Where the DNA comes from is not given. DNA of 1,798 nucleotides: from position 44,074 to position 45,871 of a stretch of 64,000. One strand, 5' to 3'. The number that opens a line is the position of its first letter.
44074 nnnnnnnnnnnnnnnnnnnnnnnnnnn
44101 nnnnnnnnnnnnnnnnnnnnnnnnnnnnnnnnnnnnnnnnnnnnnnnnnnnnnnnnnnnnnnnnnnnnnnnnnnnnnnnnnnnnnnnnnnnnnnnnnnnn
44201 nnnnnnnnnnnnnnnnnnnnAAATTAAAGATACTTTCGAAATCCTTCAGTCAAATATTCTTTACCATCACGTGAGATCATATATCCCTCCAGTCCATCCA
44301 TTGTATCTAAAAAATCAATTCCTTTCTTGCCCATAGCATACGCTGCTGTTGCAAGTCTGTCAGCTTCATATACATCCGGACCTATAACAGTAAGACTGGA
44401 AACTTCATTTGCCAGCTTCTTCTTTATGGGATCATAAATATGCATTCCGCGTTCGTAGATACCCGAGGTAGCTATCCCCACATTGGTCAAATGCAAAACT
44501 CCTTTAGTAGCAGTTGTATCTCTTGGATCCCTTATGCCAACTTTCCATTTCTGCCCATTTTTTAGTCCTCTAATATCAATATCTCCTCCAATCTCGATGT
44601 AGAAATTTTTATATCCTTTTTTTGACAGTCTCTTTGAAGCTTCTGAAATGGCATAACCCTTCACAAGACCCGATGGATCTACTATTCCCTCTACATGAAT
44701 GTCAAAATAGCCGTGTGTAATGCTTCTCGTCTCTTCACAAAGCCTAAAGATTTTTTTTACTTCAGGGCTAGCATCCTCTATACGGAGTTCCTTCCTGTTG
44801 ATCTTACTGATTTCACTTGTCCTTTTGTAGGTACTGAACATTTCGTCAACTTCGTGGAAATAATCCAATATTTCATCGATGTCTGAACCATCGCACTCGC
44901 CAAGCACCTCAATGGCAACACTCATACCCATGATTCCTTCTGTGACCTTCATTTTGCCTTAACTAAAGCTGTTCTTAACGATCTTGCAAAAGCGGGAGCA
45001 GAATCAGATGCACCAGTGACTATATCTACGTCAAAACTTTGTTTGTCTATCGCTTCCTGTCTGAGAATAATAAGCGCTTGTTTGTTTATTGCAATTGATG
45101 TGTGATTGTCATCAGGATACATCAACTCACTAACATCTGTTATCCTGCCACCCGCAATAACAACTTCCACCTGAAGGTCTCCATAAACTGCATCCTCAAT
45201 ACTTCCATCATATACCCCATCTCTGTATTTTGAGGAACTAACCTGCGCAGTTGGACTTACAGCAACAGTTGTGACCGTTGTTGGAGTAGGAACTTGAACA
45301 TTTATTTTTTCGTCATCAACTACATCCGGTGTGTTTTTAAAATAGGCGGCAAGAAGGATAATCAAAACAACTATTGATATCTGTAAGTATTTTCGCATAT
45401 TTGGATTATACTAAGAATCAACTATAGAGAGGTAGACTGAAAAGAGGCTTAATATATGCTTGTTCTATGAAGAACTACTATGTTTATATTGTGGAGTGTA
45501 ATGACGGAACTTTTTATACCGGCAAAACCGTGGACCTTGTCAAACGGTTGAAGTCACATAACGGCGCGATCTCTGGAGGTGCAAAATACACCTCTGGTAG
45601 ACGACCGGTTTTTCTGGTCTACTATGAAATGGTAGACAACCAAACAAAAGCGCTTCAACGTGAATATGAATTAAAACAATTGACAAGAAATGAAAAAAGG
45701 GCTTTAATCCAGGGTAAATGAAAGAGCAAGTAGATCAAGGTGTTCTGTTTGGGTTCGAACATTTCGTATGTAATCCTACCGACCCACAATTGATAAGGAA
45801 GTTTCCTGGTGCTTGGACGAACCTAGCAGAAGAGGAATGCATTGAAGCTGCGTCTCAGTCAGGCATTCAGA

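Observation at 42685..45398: ApbE flavin transferase + FMN_bind substrate + membrane FNR-like reductase: a candidate extracytoplasmic flavinylation / electron-transfer module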

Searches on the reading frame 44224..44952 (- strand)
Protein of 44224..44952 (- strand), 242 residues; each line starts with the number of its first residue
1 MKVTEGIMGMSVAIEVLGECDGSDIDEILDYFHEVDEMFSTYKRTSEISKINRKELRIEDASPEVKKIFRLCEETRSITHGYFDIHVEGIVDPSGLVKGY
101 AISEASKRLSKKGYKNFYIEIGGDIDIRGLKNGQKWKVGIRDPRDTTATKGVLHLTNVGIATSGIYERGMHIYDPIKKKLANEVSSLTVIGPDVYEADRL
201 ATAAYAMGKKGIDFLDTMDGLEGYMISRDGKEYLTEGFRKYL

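Call 3: search_protein_families(library=pfam, proteins=[window:44224-44952:-], max_evalue=0.01)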
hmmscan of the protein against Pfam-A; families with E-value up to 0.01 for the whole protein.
window:44224-44952:- (242 aa): 1 family
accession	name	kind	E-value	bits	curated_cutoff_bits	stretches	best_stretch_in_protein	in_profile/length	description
PF02424.20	ApbE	-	4e-42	145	25.6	2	91-224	126-265/266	ApbE family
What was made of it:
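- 44224..44952 (-): Compact, leaderless ApbE/Ftp FAD:protein FMN transferase (242 aa). 4-bp ATGA overlap with the FMN_bind gene. PF02424 E 4e-42 (call 3).
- Checked: (2) 44952..44224, 242 aa, ApbE (PF02424, E 4e-42, call 3).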

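Call 23: search_solved_structures(query=window:44224-44952:-, max_evalue=0.001, show_alignments=2)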
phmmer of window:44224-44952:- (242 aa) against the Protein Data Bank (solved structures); distinct sequences matched with E-value up to 0.001: 13.
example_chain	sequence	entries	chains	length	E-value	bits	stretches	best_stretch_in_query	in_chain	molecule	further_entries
6nxi_A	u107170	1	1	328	1.1e-16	64.3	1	89-241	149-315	FAD:protein FMN transferase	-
7esa_A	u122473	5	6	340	1.3e-16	64.1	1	91-239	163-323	FAD:protein FMN transferase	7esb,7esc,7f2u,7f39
6nxj_A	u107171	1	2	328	1.5e-15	60.7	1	89-241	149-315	FAD:protein FMN transferase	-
4xgw_A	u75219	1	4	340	2.6e-15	59.8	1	90-235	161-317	FAD:protein FMN transferase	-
2o18_A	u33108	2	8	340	9.1e-15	58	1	90-235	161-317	Thiamine biosynthesis lipoprotein apbE | FAD:protein FMN transferase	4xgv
5mgy_H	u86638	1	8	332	1.1e-14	57.8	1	92-237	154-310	FAD:protein FMN transferase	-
4xgx_A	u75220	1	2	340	5.8e-14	55.4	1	90-235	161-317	FAD:protein FMN transferase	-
3pnd_A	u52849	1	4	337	6.3e-14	55.3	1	90-235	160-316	Thiamine biosynthesis lipoprotein ApbE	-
1vrm_A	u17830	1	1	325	2e-13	53.6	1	91-210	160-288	hypothetical protein TM1553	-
4xdt_A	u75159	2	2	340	2.7e-08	36.9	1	92-229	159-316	FAD:protein FMN transferase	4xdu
4ifu_A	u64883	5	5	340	3e-08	36.7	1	92-229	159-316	FAD:protein FMN transferase | Thiamine biosynthesis lipoprotein ApbE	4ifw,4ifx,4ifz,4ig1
7mgt_A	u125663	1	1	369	3.7e-08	36.4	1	92-229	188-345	FAD:protein FMN transferase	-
4xdr_A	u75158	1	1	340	4e-07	33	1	92-229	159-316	FAD:protein FMN transferase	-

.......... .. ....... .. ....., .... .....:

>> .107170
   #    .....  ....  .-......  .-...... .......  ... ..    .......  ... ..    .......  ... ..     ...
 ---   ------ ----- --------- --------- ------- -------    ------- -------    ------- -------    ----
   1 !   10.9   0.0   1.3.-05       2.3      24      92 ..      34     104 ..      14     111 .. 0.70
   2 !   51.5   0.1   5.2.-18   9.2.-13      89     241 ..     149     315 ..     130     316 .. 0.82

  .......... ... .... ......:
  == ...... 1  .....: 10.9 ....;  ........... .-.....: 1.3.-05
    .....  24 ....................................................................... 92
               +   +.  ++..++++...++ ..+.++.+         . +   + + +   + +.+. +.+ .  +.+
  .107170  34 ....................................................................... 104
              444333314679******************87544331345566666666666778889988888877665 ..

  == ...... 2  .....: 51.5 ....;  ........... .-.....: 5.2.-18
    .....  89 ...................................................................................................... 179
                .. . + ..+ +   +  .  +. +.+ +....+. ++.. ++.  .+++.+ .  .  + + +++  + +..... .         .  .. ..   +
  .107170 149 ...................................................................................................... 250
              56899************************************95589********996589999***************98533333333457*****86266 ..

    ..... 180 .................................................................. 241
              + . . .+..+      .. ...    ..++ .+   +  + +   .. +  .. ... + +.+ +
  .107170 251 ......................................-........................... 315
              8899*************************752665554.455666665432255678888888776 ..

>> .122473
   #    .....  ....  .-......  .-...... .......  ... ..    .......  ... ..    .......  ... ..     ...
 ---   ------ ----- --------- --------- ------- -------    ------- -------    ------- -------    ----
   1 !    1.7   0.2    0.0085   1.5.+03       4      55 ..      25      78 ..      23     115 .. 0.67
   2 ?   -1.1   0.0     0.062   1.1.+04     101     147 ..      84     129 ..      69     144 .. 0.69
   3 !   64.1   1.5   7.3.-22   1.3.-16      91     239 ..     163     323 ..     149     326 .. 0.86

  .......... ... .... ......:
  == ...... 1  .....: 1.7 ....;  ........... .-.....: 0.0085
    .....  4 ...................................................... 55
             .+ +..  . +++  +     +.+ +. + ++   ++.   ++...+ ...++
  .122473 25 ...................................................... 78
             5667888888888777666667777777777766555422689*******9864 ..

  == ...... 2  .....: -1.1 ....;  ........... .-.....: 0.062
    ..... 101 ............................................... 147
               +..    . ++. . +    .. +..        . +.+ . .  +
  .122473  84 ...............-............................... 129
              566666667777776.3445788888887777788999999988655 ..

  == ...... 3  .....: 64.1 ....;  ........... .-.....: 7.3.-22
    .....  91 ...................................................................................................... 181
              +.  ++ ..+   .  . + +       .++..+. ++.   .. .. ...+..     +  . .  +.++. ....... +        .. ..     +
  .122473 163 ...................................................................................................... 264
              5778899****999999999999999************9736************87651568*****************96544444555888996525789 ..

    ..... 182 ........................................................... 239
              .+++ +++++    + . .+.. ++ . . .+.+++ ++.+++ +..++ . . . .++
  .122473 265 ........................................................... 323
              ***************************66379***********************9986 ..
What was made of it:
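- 44224..44952 (-): Aligns to V. cholerae ApbE 6nxi_A and Listeria FmnB 7esa_A; residue 4 pairs with FmnB residue 25, the start of the mature domain (call 23).
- On ApbE/Ftp FAD:protein FMN transferase: The residue-level alignment to 6nxi_A and 7esa_A keeps these stretches (call 23).
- Checked: The ATSG-Y-E, H-I-x-DP and AD-x-x-AT stretches align to V. cholerae ApbE and Listeria FmnB (call 23).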

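Call 35: find_homologous_proteins(query=window:44224-44952:-, max_evalue=1e-10)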
Query window:44224-44952:- (242 aa): 2869 proteins with E <= 1e-10 among 3278 candidates; the best 120 are listed.
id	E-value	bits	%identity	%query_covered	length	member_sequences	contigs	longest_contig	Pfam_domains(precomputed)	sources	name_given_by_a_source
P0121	1.2e-146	504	92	100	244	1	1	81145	PF02424.21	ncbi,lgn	-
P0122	1.5e-146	504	92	100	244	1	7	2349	PF02424.21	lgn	-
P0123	1.7e-146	504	92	100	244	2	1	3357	PF02424.21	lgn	-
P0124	2.0e-145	501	91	100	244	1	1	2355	PF02424.21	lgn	-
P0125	1.5e-143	494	91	100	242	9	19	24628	PF02424.21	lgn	-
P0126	7.2e-137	472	87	100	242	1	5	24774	PF02424.21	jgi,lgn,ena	-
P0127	2.9e-132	457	83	100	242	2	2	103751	PF02424.21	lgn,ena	-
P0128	7.1e-130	450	82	100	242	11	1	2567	PF02424.21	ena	-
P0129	9.5e-119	413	77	100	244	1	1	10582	PF02424.21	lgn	-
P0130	5.5e-115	401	73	100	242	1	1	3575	PF02424.21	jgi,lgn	-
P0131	2.6e-113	395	73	100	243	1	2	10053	PF02424.21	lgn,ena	-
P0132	3.1e-113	395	74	100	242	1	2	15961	PF02424.21,PF27030.1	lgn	-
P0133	3.7e-112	392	72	100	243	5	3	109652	PF02424.21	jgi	jgi:thiamine biosynthesis lipoprotein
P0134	7.2e-111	387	71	100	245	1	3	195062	PF02424.21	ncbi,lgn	-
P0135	2.2e-110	386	71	100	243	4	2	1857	PF02424.21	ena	-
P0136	4.5e-110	385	72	97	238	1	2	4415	PF02424.21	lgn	-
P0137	7.5e-110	384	72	100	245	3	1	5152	PF02424.21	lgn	-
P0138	1.4e-109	383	72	100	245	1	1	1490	PF02424.21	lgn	-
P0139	1.3e-108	380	69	99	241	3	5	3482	PF02424.21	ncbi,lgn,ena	-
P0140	2.8e-107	376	72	97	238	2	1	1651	PF02424.21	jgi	jgi:thiamine biosynthesis lipoprotein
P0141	5.4e-107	375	72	97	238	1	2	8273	PF02424.21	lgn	-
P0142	1.5e-106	373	72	97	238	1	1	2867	PF02424.21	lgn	-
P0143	4.1e-106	372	69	100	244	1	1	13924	PF02424.21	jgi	jgi:thiamine biosynthesis lipoprotein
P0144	8.7e-106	371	70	97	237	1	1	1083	PF02424.21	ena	-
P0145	2.2e-105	369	71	97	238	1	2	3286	PF02424.21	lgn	-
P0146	1.6e-104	367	71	97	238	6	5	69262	PF02424.21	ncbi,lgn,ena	-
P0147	6.5e-104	365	65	100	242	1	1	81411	PF02424.21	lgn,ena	-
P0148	2.7e-103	363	72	96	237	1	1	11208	PF02424.21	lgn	-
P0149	1.9e-101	357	65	100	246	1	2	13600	PF02424.21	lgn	-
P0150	2.0e-101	356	65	100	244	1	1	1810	PF02424.21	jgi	jgi:thiamine biosynthesis lipoprotein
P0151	9.8e-101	354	67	97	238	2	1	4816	PF02424.21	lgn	-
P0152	5.3e-100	352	68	97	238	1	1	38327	PF02424.21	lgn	-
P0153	1.2e-98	347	63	100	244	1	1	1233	PF02424.21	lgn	-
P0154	2.2e-98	347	68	96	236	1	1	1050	PF02424.21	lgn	-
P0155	1.1e-97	344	63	100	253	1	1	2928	PF02424.21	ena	-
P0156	4.5e-87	310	58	99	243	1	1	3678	PF02424.21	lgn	-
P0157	2.2e-84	301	59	100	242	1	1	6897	PF02424.21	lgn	-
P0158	5.2e-82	293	54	100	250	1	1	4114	PF02424.21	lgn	-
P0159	6.8e-82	293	55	100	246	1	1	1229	PF02424.21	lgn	-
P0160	2.9e-80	287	55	100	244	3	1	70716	PF02424.21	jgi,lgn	jgi:thiamine biosynthesis lipoprotein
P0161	1.8e-79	285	68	77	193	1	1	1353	PF02424.21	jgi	jgi:thiamine biosynthesis lipoprotein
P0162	1.3e-78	282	56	100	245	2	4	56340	PF02424.21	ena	-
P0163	1.8e-78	281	53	100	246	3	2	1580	PF02424.21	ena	-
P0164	3.5e-78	280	55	100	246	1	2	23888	PF02424.21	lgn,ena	-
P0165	4.6e-78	280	52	100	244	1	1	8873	PF02424.21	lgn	-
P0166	6.6e-78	280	54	100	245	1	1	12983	PF02424.21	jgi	jgi:thiamine biosynthesis lipoprotein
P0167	8.7e-78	279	53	97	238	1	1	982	PF02424.21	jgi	jgi:thiamine biosynthesis lipoprotein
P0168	1.2e-77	279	54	100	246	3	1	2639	PF02424.21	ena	-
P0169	2.1e-77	278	55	100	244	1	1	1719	PF02424.21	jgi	jgi:thiamine biosynthesis lipoprotein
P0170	2.4e-77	278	54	100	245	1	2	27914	PF02424.21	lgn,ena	-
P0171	3.0e-77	277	54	100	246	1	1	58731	PF02424.21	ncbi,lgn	-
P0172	7.1e-77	276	54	100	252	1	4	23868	PF02424.21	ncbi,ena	-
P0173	9.8e-77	276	56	97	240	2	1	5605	PF02424.21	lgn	-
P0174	1.9e-76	275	53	100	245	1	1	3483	PF02424.21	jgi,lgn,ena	-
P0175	2.3e-76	274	53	100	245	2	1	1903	PF02424.21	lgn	-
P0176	2.9e-76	274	55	97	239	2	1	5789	PF02424.21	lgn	-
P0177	5.7e-76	273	53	97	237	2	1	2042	PF02424.21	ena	-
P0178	8.4e-76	273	53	97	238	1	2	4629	PF02424.21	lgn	-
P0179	8.7e-76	273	54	100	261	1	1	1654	PF02424.21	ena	-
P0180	8.8e-76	273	54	97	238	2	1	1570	PF02424.21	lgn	-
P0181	8.8e-76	273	55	98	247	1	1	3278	PF02424.21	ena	-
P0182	1.8e-75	271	54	100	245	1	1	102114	PF02424.21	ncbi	-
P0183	2.8e-75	271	53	98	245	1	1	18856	PF02424.21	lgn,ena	-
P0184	3.9e-75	270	52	100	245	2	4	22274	PF02424.21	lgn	-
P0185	4.4e-75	270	54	100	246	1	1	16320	PF02424.21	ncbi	-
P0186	4.6e-75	270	53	100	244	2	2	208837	PF02424.21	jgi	jgi:thiamine biosynthesis lipoprotein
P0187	4.6e-75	270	51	100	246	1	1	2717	PF02424.21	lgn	-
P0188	4.6e-75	270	54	100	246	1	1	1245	PF02424.21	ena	-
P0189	5.4e-75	270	54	100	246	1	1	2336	PF02424.21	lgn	-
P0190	5.5e-75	270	53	100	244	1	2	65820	PF02424.21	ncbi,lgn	-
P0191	6.9e-75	270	54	100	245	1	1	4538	PF02424.21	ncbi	-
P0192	9.0e-75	269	52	100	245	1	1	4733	PF02424.21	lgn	-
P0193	1.1e-74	269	54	100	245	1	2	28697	PF02424.21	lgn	-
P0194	1.3e-74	269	54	97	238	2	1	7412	PF02424.21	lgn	-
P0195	1.4e-74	269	54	100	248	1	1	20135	PF02424.21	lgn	-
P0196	1.5e-74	269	54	97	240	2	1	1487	PF02424.21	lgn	-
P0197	1.5e-74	269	53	100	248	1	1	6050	PF02424.21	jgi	jgi:FAD:protein FMN transferase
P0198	2.2e-74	268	52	100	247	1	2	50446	PF02424.21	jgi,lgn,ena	-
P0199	2.4e-74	268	54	97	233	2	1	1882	PF02424.21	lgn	-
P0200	2.5e-74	268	53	100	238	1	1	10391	PF02424.21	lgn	-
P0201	2.5e-74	268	52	97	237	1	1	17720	PF02424.21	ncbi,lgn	-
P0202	2.6e-74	268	52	100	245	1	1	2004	PF02424.21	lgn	-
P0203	3.3e-74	267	53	99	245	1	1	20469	PF02424.21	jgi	jgi:thiamine biosynthesis lipoprotein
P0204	3.4e-74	267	52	100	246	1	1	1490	PF02424.21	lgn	-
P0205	3.4e-74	267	52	100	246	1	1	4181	PF02424.21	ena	-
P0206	3.6e-74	267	53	100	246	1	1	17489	PF02424.21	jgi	jgi:FAD:protein FMN transferase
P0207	3.7e-74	267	53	100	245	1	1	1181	PF02424.21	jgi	jgi:thiamine biosynthesis lipoprotein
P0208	3.8e-74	267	54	92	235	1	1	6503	PF02424.21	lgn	-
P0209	3.8e-74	267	54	100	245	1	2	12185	PF02424.21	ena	-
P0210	4.4e-74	267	52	100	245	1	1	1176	PF02424.21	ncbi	-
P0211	5.2e-74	267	52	99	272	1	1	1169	PF02424.21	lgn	-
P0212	5.6e-74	267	51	100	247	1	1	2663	PF02424.21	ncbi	ncbi:MAG TPA: FAD:protein FMN transferase [Anaerolineales bacterium]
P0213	6.6e-74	266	52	100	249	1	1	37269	PF02424.21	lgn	-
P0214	9.0e-74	266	52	100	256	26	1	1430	PF02424.21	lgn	-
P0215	9.0e-74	266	52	96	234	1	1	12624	PF02424.21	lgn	-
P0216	9.4e-74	266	52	100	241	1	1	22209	PF02424.21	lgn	-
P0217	9.9e-74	266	52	100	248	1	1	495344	PF02424.21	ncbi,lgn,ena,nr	ncbi:MAG: ApbE family lipoprotein [Parcubacteria group bacterium Gr01-1014_13]|nr:MAG: ApbE family l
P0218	1.1e-73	266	53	100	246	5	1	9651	PF02424.21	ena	-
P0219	1.3e-73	266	52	100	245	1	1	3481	PF02424.21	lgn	-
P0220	1.4e-73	265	52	100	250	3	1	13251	PF02424.21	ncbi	-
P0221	1.4e-73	265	52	97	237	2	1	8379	PF02424.21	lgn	-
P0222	1.6e-73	265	53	100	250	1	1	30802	PF02424.21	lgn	-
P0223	1.9e-73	265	55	97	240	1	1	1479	PF02424.21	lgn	-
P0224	1.9e-73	265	51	100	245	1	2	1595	PF02424.21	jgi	jgi:thiamine biosynthesis lipoprotein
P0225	2.2e-73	265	52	97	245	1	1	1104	PF02424.21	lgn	-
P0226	2.6e-73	264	52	100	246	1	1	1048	PF02424.21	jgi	jgi:thiamine biosynthesis lipoprotein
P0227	2.7e-73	264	53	100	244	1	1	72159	PF02424.21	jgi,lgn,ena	-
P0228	2.9e-73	264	53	100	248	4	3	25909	PF02424.21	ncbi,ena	-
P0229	3.4e-73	264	54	97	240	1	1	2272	PF02424.21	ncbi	-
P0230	3.5e-73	264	54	100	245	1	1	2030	PF02424.21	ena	-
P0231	4.5e-73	264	53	100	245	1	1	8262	PF02424.21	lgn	-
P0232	5.1e-73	264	51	97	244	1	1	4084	PF02424.21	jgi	jgi:FAD:protein FMN transferase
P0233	6.1e-73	263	52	100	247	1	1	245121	PF02424.21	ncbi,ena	-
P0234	6.4e-73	263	52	100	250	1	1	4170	PF02424.21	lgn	-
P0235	7.3e-73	263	51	97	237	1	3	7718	PF02424.21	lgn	-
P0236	7.6e-73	263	50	100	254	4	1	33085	PF02424.21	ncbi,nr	ncbi:FAD:protein FMN transferase [Patescibacteria group bacterium]|nr:FAD:protein FMN transferase [P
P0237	8.3e-73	263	53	100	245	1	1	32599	PF02424.21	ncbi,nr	ncbi:MAG TPA: FAD:protein FMN transferase [Patescibacteria group bacterium]|nr:FAD:protein FMN trans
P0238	9.3e-73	263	51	100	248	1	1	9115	PF02424.21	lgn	-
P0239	1.1e-72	262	53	97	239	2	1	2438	PF02424.21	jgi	-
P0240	1.3e-72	262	54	100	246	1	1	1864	PF02424.21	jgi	jgi:thiamine biosynthesis lipoprotein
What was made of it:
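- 44224..44952 (-): The top 120 homologues are 193-272 aa (nearly all 233-261) and carry no domain besides ApbE that would add a leader or a fusion partner (call 35).
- Tried and rejected: No fused protein appears among the 120 closest ApbE homologues (call 35).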

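Call 43: search_protein_families(library=ncbifam, proteins=[window:44224-44952:-], max_evalue=0.01)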
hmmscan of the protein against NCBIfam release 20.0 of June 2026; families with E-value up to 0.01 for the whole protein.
window:44224-44952:- (242 aa): 2 families
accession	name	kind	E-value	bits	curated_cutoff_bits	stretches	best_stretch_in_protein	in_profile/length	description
NF007774.0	PRK10461.1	equivalog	7.5e-18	64.5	498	1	91-235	181-336/351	FAD:protein FMN transferase ApbE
NF003322.0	PRK04334.1-2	equivalog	0.0019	17.3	290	1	109-169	109-173/295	hypothetical protein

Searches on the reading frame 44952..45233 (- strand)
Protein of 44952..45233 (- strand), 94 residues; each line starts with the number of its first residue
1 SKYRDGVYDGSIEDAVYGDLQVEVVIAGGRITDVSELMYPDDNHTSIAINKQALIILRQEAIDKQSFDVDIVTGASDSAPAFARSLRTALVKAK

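Call 60: search_solved_structures(query=A4, max_evalue=1, show_alignments=2)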
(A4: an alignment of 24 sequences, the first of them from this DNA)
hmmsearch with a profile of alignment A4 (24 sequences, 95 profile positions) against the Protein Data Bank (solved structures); distinct sequences matched with E-value up to 1: 3.
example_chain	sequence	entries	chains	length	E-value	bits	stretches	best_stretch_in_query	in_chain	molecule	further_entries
8p2a_A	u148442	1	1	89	1.6e-20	76.3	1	7-93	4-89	FMN-binding domain-containing protein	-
8p2b_A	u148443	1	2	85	1.8e-07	34.4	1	15-93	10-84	Clostridiaceae bacterium FMN4 domain 1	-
3o6u_A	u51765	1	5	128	6.7e-07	32.6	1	4-94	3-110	uncharacterized protein CPE2226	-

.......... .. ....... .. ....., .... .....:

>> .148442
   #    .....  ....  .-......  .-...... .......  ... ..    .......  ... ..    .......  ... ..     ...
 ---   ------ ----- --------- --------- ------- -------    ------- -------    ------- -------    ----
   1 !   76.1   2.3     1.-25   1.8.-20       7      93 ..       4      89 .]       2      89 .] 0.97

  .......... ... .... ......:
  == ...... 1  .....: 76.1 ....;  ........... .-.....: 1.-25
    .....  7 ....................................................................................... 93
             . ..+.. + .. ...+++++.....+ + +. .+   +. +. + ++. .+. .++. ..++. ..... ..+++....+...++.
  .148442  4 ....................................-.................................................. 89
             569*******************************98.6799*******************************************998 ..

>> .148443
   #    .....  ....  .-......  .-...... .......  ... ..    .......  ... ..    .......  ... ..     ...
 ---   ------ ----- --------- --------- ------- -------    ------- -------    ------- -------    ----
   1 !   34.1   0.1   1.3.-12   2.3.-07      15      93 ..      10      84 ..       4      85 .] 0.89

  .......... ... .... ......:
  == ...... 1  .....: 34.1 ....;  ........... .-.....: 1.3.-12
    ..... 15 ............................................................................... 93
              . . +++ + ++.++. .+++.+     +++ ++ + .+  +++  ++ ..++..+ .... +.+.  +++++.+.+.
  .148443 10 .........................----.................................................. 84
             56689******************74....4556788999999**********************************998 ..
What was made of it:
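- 44949..45398 (-): NqrC/RnfG-like FMN_bind protein (149 aa): N-terminal signal anchor, about 40-aa P/T/S/V-rich linker, C-terminal FMN_bind domain. Presumed ApbE substrate and extracytoplasmic electron carrier. Family profile hits 8p2a_A at 1.6e-20 (call 60).
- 45006..45026 (-): Flavinylation motif D125-I-V-T-G-A-S131. S131 is the predicted FMN attachment site, 18 residues from the C-terminus. It aligns to the SGAT of 8p2a_A (call 60).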

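Call 61: search_protein_families(library=pfam, alignment_id=A4, max_evalue=0.01)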
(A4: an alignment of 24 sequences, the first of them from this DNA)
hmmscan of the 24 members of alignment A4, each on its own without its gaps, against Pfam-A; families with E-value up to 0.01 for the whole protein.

A. member 1, seq(94 aa): 1 family
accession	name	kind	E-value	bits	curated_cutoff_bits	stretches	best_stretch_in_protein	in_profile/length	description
PF04205.19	FMN_bind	-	0.00088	20.3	22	1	18-90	4-76/77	FMN-binding domain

B. families by the number of members that match (of 24 scanned): 2 families
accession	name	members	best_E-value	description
PF04205.19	FMN_bind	24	3.8e-12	FMN-binding domain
PF22674.2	C2185-like_N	1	0.0059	C2185-like, N-terminal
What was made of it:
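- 44949..45398 (-): 24 of 24 family members hit PF04205 (call 61).
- Checked: However, 24 of 24 family members hit PF04205 (best E 3.8e-12, call 61), and the family profile hits the solved FMN-binding domain 8p2a_A at E 1.6e-20 (call 60).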

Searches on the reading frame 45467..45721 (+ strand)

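Call 3: search_protein_families(library=pfam, proteins=[window:45467-45721:+], max_evalue=0.01)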
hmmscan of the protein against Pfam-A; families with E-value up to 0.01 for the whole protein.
window:45467-45721:+ (84 aa): 1 family
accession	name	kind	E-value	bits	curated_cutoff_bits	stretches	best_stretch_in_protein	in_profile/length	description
PF01541.30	GIY-YIG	-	2.5e-18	66.5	22.6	1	3-77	1-76/78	GIY-YIG catalytic domain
